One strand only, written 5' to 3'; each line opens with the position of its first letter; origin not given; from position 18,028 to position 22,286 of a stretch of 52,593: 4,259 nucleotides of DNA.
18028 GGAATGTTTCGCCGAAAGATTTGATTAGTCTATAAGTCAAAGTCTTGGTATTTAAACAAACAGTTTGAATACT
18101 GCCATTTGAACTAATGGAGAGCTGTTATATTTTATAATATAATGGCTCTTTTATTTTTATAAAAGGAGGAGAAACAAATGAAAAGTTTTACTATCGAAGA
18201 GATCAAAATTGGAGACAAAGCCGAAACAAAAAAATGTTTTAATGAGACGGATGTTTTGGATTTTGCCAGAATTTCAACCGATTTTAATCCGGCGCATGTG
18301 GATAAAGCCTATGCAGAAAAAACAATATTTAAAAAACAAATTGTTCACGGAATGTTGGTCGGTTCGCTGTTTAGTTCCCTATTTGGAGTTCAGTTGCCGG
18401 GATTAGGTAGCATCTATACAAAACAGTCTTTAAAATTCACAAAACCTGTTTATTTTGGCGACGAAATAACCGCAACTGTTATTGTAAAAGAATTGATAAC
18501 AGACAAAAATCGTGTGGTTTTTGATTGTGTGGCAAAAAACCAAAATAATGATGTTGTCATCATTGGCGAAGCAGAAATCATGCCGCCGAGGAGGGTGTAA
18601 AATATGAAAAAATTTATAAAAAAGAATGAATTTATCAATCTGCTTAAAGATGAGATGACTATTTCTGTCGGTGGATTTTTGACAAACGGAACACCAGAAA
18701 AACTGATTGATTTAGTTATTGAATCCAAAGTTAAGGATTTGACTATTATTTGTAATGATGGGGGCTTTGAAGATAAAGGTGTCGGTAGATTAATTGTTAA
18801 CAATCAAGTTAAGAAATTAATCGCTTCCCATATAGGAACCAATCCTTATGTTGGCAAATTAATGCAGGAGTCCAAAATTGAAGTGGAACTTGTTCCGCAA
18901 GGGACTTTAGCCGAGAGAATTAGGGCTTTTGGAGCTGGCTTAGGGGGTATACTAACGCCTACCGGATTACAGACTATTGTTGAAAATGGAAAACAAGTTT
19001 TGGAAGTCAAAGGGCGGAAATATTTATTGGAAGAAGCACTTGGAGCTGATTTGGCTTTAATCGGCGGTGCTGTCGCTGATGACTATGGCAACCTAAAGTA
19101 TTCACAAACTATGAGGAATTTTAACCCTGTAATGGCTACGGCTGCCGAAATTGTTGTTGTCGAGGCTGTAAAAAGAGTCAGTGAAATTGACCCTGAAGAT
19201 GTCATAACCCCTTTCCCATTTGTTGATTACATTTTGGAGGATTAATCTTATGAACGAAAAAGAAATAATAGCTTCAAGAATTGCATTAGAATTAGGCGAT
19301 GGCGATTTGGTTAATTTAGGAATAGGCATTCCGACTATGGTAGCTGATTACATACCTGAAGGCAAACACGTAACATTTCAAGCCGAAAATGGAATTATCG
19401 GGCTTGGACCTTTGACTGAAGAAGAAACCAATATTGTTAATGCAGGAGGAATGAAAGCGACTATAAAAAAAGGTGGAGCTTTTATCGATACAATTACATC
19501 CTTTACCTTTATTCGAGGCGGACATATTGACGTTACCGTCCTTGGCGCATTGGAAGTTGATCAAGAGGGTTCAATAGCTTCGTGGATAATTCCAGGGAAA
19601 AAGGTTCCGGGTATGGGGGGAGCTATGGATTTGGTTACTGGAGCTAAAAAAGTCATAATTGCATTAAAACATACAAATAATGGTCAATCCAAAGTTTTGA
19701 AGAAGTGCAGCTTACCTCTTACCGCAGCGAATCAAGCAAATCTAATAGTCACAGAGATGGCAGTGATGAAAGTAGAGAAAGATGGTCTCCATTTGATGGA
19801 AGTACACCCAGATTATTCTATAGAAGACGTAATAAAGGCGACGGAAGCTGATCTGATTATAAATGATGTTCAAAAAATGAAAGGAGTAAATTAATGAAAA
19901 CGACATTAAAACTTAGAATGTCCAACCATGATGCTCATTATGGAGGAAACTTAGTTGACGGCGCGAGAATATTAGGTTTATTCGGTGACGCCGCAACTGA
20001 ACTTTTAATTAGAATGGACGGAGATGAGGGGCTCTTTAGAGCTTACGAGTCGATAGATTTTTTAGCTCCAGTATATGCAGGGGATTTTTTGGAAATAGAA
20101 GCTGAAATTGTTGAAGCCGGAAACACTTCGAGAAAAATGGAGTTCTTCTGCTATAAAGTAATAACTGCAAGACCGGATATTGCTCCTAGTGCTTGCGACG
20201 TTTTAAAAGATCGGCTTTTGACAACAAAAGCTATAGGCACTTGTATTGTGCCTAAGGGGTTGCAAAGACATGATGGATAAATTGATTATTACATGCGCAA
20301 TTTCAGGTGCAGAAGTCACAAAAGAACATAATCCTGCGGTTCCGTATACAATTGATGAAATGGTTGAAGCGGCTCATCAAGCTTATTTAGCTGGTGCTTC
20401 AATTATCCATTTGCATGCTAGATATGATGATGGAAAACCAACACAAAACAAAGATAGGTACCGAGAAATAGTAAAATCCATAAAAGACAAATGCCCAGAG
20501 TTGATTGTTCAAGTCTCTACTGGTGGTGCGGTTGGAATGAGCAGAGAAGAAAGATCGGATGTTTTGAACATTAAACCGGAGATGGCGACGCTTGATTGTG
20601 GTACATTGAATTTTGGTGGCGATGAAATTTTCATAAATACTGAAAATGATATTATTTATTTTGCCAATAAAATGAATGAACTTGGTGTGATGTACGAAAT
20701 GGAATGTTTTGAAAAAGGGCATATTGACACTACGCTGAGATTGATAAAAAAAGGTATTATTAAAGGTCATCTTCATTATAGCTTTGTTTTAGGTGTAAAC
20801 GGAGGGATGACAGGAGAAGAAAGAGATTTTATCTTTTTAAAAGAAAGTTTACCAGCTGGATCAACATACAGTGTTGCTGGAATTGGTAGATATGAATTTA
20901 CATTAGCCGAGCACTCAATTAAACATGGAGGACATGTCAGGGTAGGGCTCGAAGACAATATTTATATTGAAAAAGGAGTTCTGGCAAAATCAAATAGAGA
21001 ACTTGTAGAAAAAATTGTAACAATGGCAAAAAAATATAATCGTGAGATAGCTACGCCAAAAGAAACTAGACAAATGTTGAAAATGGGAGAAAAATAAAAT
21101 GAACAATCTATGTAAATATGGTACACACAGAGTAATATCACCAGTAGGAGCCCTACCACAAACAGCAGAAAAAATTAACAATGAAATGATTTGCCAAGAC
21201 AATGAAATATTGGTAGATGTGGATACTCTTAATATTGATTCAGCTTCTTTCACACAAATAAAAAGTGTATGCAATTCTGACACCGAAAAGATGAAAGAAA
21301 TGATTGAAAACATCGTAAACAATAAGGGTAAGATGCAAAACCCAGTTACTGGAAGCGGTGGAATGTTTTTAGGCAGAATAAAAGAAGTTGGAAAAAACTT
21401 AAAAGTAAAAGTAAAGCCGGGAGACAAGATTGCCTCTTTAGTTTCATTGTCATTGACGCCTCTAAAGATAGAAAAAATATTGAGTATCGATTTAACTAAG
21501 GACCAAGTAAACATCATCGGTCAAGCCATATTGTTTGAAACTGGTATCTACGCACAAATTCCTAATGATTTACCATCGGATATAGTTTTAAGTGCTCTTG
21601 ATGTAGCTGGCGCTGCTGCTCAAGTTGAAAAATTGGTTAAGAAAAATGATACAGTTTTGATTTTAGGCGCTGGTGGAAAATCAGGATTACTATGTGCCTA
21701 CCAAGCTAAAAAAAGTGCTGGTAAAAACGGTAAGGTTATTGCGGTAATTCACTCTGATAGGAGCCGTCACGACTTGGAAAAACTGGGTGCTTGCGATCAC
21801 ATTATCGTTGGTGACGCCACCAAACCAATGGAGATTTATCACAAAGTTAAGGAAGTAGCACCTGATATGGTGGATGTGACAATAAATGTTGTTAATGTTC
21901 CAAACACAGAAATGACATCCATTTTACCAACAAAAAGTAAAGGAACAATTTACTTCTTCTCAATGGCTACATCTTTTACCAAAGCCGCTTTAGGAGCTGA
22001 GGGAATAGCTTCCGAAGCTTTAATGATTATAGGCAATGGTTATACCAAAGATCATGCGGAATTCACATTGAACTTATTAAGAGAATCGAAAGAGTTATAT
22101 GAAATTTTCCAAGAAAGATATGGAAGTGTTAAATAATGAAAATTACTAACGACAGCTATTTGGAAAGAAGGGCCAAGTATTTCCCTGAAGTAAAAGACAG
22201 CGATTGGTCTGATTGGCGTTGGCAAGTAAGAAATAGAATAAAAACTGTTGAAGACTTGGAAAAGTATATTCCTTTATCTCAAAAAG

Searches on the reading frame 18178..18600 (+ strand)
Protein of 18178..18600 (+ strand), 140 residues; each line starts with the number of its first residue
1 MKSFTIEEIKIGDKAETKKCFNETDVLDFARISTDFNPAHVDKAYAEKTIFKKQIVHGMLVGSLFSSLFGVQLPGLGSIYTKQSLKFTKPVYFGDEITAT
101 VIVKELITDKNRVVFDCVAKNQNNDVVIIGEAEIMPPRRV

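Call 5: search_protein_families(library=pfam, proteins=[window:18178-18600:+])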
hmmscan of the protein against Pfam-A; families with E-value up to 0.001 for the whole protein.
window:18178-18600:+ (140 aa): 2 families
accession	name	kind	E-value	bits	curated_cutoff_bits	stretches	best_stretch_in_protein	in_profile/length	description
PF01575.25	MaoC_dehydratas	-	3.1e-21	75.7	27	1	18-110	15-107/123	MaoC like domain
PF13452.11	FAS1_DH_region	-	9.3e-06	26.2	22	1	22-122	15-124/132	FAS1-like, dehydratase domain region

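Call 42: find_related_loci(query=A3, collection=metagenome_contigs, flank=3000)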
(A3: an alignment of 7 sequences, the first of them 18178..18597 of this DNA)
Query A3 (140 aa) in metagenome_contigs; peptide patterns used: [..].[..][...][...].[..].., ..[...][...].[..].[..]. (x = any residue, [..] = any of these).
599 stretches matched a pattern (row limit reached: there are more); 350 encode a relative of the query (tblastn E <= 1e-3); the best 80 are kept; 80 distinct loci.
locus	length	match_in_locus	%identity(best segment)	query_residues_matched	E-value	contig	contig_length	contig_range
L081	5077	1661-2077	83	1-139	2e-77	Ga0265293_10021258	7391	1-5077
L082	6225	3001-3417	83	1-139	3e-77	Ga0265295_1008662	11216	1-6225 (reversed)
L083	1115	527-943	77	1-139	3e-79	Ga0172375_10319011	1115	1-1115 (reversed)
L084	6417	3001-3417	79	1-139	2e-73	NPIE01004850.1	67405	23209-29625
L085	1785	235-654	79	1-140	7e-76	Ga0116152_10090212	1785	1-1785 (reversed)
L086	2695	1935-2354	79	1-140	7e-74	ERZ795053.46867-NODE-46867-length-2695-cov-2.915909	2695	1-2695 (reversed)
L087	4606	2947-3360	76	1-138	3e-71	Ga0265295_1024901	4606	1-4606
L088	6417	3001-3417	76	1-139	2e-71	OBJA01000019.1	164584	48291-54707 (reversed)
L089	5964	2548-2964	77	1-139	2e-71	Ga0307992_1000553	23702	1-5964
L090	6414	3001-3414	78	1-138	1e-70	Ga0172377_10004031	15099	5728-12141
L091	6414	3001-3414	77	1-138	2e-70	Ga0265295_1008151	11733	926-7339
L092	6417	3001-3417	76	1-139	3e-70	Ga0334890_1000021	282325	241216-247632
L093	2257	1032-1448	72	1-139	5e-69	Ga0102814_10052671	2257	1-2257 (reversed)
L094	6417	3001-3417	70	1-139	4e-68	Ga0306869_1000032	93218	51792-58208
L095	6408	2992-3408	72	1-139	8e-67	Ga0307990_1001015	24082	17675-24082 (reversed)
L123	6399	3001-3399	59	5-137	5e-52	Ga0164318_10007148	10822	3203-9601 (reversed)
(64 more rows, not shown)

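Call 59: search_protein_families(library=ncbifam, proteins=[window:18178-18600:+], max_evalue=0.00001)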
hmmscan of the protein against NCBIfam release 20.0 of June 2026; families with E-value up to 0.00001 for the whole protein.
window:18178-18600:+ (140 aa): 4 families
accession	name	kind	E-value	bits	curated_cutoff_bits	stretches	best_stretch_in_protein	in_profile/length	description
NF006045.0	PRK08190.1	subfamily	1.2e-40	139.7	282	1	2-138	7-143/467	bifunctional enoyl-CoA hydratase/phosphate acetyltransferase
TIGR02278.1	PaaN-DH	equivalog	1.4e-14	53.3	562.8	1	6-128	525-654/664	phenylacetic acid degradation bifunctional protein PaaZ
NF040620.1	fused_HadA_HadB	exception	2.4e-09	37.1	350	0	5-61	195-252/329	fused (3R)-hydroxyacyl-ACP dehydratase subunits HadA/HadB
NF010246.0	PRK13693.1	equivalog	4.8e-07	29.8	203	1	6-122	6-127/142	(3R)-hydroxyacyl-ACP dehydratase subunit HadB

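Call 63: search_protein_families(library=pfam, proteins=[L092:1665-2741:-, L123:2264-2989:+, L123:3417-4628:+, L123:882-1916:+, L092:328-1074:-])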
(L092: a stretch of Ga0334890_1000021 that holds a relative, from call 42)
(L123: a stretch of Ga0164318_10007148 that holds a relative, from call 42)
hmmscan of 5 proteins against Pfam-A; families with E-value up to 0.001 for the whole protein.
L092:1665-2741:- (358 aa): 2 families
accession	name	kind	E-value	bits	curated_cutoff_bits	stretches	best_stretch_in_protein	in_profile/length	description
PF01548.23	DEDD_Tnp_IS110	-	1.5e-29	103.2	29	1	14-174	1-155/155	Transposase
PF02371.22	Transposase_20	-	5e-24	84.9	21.3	1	274-354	3-83/87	Transposase IS116/IS110/IS902 family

L123:2264-2989:+ (241 aa): 5 families
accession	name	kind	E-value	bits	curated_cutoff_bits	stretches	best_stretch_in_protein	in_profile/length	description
PF13561.12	adh_short_C2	-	2.3e-62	211.1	27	1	16-239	3-235/236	Enoyl-(Acyl carrier protein) reductase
PF00106.31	adh_short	-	8.1e-58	195.6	26.6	1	8-193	1-193/195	short chain dehydrogenase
PF08659.16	KR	-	1.4e-18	67.9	22.6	1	11-162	4-164/180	KR domain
PF01370.27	Epimerase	-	2.5e-06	27.5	20.9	1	11-180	2-176/240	NAD dependent epimerase/dehydratase family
PF04321.23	RmlD_sub_bind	-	2.8e-05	23.8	27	1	11-113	4-85/287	RmlD substrate binding domain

L123:3417-4628:+ (403 aa): 2 families
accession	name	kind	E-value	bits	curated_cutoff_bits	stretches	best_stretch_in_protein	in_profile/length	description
PF00108.29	Thiolase_N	-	1.2e-91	307.1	26.4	1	4-262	1-259/260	Thiolase, N-terminal domain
PF02803.24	Thiolase_C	-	1.4e-42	144.6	27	1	270-399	1-122/123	Thiolase, C-terminal domain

L123:882-1916:+ (344 aa): 1 family
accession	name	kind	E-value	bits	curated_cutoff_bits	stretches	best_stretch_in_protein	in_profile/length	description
PF01263.26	Aldose_epim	-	4.1e-55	187.7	27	1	17-340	3-299/299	Aldose 1-epimerase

L092:328-1074:- (248 aa): 7 families
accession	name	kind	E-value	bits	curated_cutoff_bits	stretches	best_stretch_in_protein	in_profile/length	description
PF00106.31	adh_short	-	9.8e-40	136.6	26.6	1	3-190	3-193/195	short chain dehydrogenase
PF13561.12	adh_short_C2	-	2.7e-24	86.5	27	1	7-195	1-192/236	Enoyl-(Acyl carrier protein) reductase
PF08659.16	KR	-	3e-10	40.7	22.6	1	4-157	4-162/180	KR domain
PF01370.27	Epimerase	-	4.6e-08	33.2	20.9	1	4-162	2-160/240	NAD dependent epimerase/dehydratase family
PF02719.21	Polysacc_synt_2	-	1.1e-05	25.2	20.2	1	4-175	2-167/293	Polysaccharide biosynthesis protein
PF16363.11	GDP_Man_Dehyd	-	9.1e-05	22.5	27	1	5-95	2-95/332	GDP-mannose 4,6 dehydratase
PF17854.6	FtsK_alpha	-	0.0004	21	22.9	0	147-215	18-84/101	FtsK alpha domain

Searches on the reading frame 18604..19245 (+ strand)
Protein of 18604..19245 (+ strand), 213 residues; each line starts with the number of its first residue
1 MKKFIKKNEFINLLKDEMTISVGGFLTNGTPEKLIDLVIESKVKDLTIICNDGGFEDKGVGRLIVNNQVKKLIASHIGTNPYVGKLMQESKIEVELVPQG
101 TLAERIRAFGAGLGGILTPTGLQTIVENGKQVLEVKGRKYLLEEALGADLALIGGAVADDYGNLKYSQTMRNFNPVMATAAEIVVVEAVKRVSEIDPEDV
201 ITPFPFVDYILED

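Call 5: search_protein_families(library=pfam, proteins=[window:18604-19245:+])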
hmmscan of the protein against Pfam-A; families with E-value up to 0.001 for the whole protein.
window:18604-19245:+ (213 aa): 2 families
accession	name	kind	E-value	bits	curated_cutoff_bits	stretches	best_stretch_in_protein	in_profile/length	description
PF01144.29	CoA_trans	-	4.8e-58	196.5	23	1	11-212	8-216/217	Coenzyme A transferase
PF02550.21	AcetylCoA_hydro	-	0.00076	20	24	0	2-40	7-45/198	Acetyl-CoA hydrolase/transferase N-terminal domain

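Call 59: search_protein_families(library=ncbifam, proteins=[window:18604-19245:+], max_evalue=0.00001)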
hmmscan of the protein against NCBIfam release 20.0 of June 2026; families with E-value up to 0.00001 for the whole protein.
window:18604-19245:+ (213 aa): 3 families
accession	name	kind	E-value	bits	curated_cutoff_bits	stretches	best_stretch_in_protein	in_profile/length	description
NF007394.0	PRK09920.1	equivalog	1.2e-80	270.3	315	1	2-211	3-214/219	acetate CoA-transferase subunit alpha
TIGR02429.1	pcaI_scoA_fam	subfamily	5.4e-62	209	128.5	1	7-211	9-217/222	3-oxoacid CoA-transferase subunit A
NF052271.1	Staph_FadX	equivalog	1.9e-10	40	750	1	3-211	2-239/523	fatty acid degradation protein FadX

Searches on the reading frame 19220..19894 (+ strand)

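Call 5: search_protein_families(library=pfam, proteins=[window:19220-19894:+])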
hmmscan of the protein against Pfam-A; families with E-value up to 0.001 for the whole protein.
window:19220-19894:+ (224 aa): 2 families
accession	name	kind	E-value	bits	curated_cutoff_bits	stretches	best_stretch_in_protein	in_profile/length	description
PF01144.29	CoA_trans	-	2.9e-39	135.2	23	1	15-206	2-216/217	Coenzyme A transferase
PF13336.12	AcetylCoA_hyd_C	-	3.2e-06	27.6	23.7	1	105-185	36-126/154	Acetyl-CoA hydrolase/transferase C-terminal domain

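Call 59: search_protein_families(library=ncbifam, proteins=[window:19220-19894:+], max_evalue=0.00001)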
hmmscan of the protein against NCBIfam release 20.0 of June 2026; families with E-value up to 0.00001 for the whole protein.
window:19220-19894:+ (224 aa): 2 families
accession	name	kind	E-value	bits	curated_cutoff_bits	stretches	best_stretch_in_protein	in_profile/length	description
TIGR02428.1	pcaJ_scoB_fam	subfamily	2.3e-84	281.9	243.55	1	13-214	2-207/207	3-oxoacid CoA-transferase subunit B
NF052271.1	Staph_FadX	equivalog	1.1e-09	37.5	750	0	11-158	275-415/523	fatty acid degradation protein FadX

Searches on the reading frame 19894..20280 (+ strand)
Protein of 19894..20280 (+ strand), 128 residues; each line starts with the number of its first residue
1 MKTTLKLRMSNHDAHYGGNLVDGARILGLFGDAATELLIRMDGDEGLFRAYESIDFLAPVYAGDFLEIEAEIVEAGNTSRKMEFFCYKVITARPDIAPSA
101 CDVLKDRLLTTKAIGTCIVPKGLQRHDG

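Call 5: search_protein_families(library=pfam, proteins=[window:19894-20280:+])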
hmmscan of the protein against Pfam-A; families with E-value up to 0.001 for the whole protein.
window:19894-20280:+ (128 aa): 1 family
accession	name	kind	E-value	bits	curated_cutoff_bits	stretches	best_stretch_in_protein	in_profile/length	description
PF03061.28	4HBT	-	3.6e-07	30.8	20.6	1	23-83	6-67/79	Thioesterase superfamily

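Call 59: search_protein_families(library=ncbifam, proteins=[window:19894-20280:+], max_evalue=0.00001)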
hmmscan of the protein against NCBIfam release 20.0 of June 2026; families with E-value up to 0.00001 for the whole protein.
window:19894-20280:+ (128 aa): 2 families
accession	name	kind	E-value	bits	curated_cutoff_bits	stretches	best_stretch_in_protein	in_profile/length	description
NF052388.1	Lys_ferment_KAL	equivalog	2.9e-54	182.6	160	1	1-120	1-120/120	3-aminobutyryl-CoA ammonia lyase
NF052389.1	Lys_KAL_CLE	exception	7.2e-54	183.2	725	1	2-126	4-130/440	bifunctional 3-aminobutyryl-CoA ammonia lyase/3-keto-5-aminohexanoate cleavage enzyme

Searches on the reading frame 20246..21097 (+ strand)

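Call 5: search_protein_families(library=pfam, proteins=[window:20246-21097:+])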
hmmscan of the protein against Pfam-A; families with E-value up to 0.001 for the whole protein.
window:20246-21097:+ (283 aa): 1 family
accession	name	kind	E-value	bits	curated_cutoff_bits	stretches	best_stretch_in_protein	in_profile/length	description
PF05853.18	BKACE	-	3.1e-103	345.3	24.8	1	12-280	1-274/274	beta-keto acid cleavage enzyme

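Call 59: search_protein_families(library=ncbifam, proteins=[window:20246-21097:+], max_evalue=0.00001)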
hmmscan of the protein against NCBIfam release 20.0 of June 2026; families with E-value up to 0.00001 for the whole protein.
window:20246-21097:+ (283 aa): 4 families
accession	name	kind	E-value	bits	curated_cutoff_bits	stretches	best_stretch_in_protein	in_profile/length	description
NF052387.1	Lys_ferment_KCE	equivalog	5.4e-125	416.2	382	1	12-280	1-267/267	3-keto-5-aminohexanoate cleavage enzyme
NF052389.1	Lys_KAL_CLE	exception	2.1e-88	297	725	1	11-280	169-436/440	bifunctional 3-aminobutyryl-CoA ammonia lyase/3-keto-5-aminohexanoate cleavage enzyme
NF053568.1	3OXCoAcCUPNH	equivalog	1.6e-75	253.9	350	1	13-280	4-272/274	3-oxoadipate:acetyl-CoA acetyltransferase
NF053538.1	DixhxACActTsKce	equivalog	2.7e-66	223.7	430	2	126-280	144-302/310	3,5-dioxohexanoate:acetyl-CoA acetone transferase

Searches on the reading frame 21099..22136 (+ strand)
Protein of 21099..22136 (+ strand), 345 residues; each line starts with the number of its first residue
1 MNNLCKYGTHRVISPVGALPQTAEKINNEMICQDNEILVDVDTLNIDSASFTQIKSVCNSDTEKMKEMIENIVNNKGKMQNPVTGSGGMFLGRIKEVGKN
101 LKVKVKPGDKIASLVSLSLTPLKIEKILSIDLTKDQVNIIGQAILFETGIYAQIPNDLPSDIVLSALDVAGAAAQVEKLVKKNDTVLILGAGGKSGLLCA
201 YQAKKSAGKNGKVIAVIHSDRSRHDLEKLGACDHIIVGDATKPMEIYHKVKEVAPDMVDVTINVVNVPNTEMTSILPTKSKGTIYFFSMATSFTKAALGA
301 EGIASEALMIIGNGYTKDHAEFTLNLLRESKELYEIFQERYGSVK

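Call 5: search_protein_families(library=pfam, proteins=[window:21099-22136:+])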
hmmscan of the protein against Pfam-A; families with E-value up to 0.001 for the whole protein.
window:21099-22136:+ (345 aa): 1 family
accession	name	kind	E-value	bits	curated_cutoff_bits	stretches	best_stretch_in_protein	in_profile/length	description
PF00107.32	ADH_zinc_N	-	1.7e-06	28.5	31.8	1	198-293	4-92/129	Zinc-binding dehydrogenase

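Call 18: find_homologous_proteins(query=window:21099-22136:+, max_evalue=1e-20)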
Query window:21099-22136:+ (345 aa): 8000 proteins with E <= 1e-20 among 8000 candidates; the best 120 are listed.
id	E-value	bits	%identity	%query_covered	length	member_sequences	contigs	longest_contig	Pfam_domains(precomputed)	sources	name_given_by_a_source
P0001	3.7e-217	738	98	100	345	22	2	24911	PF00107.33,PF26370.1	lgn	-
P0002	3.5e-202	688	90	100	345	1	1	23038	PF00107.33,PF26370.1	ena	-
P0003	2.3e-199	679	89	100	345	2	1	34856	PF00107.33,PF26370.1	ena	-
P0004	4.1e-198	675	89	100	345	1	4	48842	PF00107.33,PF26370.1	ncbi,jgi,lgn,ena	-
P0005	4.3e-196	668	89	99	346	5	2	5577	PF26370.1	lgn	-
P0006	1.6e-195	667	88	100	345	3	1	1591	PF00107.33,PF26370.1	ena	-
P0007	3.0e-195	666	88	100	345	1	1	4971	PF00107.33,PF26370.1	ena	-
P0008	4.1e-195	665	88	100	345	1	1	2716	PF00107.33,PF26370.1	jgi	-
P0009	8.0e-195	664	88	100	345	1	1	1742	PF00107.33,PF26370.1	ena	-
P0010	1.1e-194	664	88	100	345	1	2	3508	PF00107.33,PF26370.1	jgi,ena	-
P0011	2.0e-194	663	88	100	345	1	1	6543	PF26370.1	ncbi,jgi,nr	ncbi:MAG: L-erythro-3,5-diaminohexanoate dehydrogenase [Candidatus Izemoplasmatales bacterium]|jgi:L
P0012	6.6e-194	661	88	100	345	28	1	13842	PF26370.1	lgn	-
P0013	3.6e-193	659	88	100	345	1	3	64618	PF00107.33,PF26370.1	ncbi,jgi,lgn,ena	ncbi:MAG: L-erythro-3,5-diaminohexanoate dehydrogenase [Candidatus Izemoplasmatales bacterium]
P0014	7.5e-191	651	86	99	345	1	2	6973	PF00107.33,PF26370.1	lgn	-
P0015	2.1e-190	650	86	99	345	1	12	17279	PF00107.33,PF26370.1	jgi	jgi:L-erythro-3,5-diaminohexanoate dehydrogenase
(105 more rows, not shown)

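Call 21: find_related_loci(query=A1, collection=genome_contigs, flank=10000)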
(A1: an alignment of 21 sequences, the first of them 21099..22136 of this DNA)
Query A1 (345 aa) in genome_contigs; peptide patterns used: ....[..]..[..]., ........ (x = any residue, [..] = any of these).
599 stretches matched a pattern (row limit reached: there are more); 501 encode a relative of the query (tblastn E <= 1e-3); the best 80 are kept; 80 distinct loci.
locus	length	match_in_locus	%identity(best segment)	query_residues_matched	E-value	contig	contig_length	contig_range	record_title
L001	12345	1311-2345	88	1-345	0e+0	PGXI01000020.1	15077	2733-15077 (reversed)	MAG: Tenericutes bacterium HGW-Tenericutes-5 08E140C01_z5_2013_Ig3399_v2_scaffold_2637, whole genome shotgun sequence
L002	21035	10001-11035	89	1-345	0e+0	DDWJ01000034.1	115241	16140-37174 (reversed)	MAG TPA_asm: Bacillales bacterium UBA2289 UBA2289_contig_15340, whole genome shotgun sequence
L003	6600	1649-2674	73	1-342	2e-172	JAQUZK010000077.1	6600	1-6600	MAG: Candidatus Izemoplasmatales bacterium isolate STD2_259 NODE_48884_length_6600_cov_3.589680_Sandtown_D2, whole genom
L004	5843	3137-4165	71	1-342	2e-166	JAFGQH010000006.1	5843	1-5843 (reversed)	MAG: Bacilli bacterium isolate Zod_Metabat.734 k87_1017112, whole genome shotgun sequence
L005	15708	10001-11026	69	1-341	1e-154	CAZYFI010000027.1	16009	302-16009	MAG TPA_asm: uncultured Bacteroidales bacterium isolate SRP263991_co7_841 genome assembly, contig: NODE_6455_length_1600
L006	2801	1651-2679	69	1-342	2e-160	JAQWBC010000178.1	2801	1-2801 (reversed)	MAG: Candidatus Izemoplasmatales bacterium isolate STF2_210 NODE_162294_length_2801_cov_2.738594_Sandtown_F2, whole geno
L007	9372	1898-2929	66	1-343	7e-151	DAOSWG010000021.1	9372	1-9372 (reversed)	MAG TPA_asm: Bacillota bacterium isolate AMR_MDS_2143 NODE_4675_length_9372_cov_28.203070, whole genome shotgun sequence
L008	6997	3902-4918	66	5-342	1e-144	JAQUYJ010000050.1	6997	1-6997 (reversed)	MAG: Bacilli bacterium isolate STD2_234 NODE_44876_length_6997_cov_2.478457_Sandtown_D2, whole genome shotgun sequence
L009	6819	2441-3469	61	1-342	6e-138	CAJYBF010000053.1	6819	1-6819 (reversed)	MAG TPA_asm: uncultured Mollicutes bacterium isolate SRR5242447_bin.1_MetaBAT_v2.12.1_MAG genome assembly, contig: NODE_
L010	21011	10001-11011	61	5-341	2e-136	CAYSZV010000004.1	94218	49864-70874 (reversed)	MAG TPA_asm: uncultured Candidatus Izemoplasmatales bacterium isolate binchicken_co405_335 genome assembly, contig: NODE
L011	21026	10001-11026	63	1-341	3e-136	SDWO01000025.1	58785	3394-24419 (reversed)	MAG: Candidatus Izemoplasma acidinucleici isolate MAG-BB-5 scaffold_32, whole genome shotgun sequence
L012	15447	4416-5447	62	1-342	8e-134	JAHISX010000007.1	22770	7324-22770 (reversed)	MAG: Bacillota bacterium isolate MM_PC_MetaG.mb.192 MM_PC_MetaG.mb.192_k141_79849, whole genome shotgun sequence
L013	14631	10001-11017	62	6-341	3e-133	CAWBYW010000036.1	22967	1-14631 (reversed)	MAG: uncultured delta proteobacterium isolate MFD04492.bin.2.9 genome assembly, contig: contig_89648, whole genome shotg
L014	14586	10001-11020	63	6-341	3e-133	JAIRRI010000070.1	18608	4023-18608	MAG: Bacteroidales bacterium isolate Crp329_bin6 k119_2016228, whole genome shotgun sequence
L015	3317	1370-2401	61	1-342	6e-138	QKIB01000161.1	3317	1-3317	MAG: Acholeplasmatales bacterium isolate SZUA-569 scaffold_168267, whole genome shotgun sequence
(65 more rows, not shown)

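Call 59: search_protein_families(library=ncbifam, proteins=[window:21099-22136:+], max_evalue=0.00001)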
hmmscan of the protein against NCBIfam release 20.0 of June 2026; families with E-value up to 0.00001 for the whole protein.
window:21099-22136:+ (345 aa): 1 family
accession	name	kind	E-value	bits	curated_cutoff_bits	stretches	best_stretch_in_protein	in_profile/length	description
NF052381.1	Lys_ferment_KDD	equivalog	2.3e-74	249.1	200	1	8-181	1-178/178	L-erythro-3,5-diaminohexanoate dehydrogenase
